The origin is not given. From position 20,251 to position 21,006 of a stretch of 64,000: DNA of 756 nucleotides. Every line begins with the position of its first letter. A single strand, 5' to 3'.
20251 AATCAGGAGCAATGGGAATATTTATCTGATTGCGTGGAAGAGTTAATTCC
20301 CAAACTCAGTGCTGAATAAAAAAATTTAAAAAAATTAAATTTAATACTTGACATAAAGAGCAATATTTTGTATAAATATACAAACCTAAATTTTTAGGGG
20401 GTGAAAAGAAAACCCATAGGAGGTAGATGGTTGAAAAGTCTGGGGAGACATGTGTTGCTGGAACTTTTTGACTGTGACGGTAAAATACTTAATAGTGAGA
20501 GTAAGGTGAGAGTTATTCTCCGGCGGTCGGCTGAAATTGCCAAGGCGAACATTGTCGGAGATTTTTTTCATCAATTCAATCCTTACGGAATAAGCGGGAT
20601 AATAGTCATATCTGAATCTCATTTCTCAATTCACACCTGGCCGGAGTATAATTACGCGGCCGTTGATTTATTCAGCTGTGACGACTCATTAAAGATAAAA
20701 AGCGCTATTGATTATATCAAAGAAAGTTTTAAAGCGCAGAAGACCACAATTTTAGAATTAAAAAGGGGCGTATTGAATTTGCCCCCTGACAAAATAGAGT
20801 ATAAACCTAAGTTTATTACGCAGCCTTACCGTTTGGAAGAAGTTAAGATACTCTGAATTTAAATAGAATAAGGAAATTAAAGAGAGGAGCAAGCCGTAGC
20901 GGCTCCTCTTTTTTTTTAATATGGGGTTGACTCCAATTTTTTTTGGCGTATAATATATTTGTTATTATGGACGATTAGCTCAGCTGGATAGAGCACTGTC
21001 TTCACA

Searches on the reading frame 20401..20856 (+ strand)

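Call 10: search_protein_families(library=pfam, proteins=[window:20401-20856:+], max_evalue=0.00001)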
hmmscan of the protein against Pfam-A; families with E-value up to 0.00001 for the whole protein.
window:20401-20856:+ (151 aa): 1 family
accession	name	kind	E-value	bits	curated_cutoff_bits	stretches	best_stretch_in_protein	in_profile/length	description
PF02675.21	AdoMet_dc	-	2.4e-37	128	25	1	17-123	1-107/107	S-adenosylmethionine decarboxylase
